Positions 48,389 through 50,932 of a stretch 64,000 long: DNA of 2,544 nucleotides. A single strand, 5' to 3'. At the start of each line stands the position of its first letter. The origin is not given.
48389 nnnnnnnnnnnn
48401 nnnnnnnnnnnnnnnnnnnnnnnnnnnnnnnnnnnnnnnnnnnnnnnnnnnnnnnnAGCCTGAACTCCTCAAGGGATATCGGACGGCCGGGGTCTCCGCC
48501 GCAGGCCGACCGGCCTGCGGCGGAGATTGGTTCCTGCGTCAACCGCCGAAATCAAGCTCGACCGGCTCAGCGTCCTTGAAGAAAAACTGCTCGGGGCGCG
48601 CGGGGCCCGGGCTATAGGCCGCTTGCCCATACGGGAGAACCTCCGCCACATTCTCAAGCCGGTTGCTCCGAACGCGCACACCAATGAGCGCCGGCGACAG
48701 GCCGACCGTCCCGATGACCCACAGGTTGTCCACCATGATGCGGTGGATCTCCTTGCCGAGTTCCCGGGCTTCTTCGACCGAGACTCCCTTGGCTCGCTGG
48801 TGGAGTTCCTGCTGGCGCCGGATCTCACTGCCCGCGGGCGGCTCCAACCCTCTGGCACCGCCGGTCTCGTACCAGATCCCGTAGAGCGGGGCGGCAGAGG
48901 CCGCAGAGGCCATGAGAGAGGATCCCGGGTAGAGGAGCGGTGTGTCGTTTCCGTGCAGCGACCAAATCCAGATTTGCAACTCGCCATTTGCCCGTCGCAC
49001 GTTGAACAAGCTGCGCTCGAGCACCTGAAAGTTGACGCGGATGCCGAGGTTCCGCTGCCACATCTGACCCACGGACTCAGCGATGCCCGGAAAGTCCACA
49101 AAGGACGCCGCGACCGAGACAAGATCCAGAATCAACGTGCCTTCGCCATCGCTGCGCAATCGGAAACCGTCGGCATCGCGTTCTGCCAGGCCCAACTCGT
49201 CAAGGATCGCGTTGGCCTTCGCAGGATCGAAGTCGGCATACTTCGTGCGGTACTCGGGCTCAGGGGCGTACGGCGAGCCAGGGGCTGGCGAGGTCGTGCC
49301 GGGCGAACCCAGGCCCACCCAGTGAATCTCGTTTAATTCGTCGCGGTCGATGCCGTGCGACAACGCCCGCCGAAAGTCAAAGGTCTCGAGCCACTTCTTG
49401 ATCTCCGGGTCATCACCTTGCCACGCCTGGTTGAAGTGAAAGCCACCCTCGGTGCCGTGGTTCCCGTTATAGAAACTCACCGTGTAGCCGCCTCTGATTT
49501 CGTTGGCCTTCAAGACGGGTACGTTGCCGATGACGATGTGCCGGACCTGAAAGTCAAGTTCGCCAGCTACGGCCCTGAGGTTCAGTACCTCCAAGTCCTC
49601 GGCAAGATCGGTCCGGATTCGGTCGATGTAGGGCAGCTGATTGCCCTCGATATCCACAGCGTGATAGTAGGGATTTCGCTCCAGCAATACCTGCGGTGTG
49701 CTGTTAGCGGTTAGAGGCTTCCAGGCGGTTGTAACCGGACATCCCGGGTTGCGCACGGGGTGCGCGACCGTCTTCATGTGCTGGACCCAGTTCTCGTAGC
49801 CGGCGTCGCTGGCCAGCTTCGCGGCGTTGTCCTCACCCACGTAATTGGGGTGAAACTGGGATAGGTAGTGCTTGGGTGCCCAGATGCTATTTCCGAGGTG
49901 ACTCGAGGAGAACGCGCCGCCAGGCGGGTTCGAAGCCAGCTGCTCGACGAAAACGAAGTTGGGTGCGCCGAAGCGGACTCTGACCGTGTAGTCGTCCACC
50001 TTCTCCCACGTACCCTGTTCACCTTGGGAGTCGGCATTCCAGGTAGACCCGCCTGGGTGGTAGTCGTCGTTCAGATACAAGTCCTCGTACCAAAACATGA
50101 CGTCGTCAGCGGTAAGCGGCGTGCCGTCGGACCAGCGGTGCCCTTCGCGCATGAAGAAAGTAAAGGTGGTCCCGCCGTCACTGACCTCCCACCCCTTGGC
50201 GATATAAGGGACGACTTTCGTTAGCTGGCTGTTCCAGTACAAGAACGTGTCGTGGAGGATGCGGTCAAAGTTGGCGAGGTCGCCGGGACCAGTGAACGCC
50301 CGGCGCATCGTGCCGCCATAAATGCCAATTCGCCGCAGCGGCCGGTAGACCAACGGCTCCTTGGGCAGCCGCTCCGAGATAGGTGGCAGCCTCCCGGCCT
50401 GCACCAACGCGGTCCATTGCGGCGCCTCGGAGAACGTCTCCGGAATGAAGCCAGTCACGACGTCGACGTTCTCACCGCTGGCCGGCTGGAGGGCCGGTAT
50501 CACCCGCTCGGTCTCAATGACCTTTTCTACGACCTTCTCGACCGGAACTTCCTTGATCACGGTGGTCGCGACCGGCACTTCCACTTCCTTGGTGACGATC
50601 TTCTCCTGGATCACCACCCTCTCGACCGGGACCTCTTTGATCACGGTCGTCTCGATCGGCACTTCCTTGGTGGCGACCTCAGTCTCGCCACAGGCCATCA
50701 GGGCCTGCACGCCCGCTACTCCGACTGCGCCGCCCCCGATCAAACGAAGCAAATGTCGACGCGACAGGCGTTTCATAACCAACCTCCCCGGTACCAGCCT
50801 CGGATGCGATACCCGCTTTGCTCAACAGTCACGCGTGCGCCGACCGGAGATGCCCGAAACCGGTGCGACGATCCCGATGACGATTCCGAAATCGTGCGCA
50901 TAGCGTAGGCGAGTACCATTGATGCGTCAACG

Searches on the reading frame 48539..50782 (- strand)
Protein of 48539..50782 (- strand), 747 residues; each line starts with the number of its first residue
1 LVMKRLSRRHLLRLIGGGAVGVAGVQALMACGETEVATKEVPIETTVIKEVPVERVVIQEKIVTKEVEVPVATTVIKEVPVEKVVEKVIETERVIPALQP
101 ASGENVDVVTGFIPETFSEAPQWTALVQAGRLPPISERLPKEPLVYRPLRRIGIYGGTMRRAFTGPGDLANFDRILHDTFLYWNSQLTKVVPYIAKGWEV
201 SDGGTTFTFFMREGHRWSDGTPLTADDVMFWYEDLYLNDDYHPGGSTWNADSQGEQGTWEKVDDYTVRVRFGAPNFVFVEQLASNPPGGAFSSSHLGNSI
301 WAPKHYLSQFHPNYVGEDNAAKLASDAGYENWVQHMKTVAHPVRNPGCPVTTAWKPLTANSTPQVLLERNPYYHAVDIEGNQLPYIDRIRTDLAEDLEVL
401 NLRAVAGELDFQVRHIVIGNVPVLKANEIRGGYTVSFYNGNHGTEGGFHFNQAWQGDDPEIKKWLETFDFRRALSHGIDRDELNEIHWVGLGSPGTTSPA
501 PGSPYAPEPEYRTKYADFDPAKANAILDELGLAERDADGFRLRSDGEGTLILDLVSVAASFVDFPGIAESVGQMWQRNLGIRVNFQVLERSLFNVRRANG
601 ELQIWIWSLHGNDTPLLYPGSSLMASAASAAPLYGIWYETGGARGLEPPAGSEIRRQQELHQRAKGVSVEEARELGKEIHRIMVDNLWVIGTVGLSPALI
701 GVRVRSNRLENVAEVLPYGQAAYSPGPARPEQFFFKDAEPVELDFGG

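Call 20: search_protein_families(library=pfam, proteins=[window:48539-50782:-], max_evalue=0.001)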
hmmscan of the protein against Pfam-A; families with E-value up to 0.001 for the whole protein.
window:48539-50782:- (747 aa): 1 family
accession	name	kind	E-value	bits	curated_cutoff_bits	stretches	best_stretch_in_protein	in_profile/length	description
PF00496.27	SBP_bac_5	-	3.9e-55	187.9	32.4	1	189-614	1-351/368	Bacterial extracellular solute-binding proteins, family 5 Middle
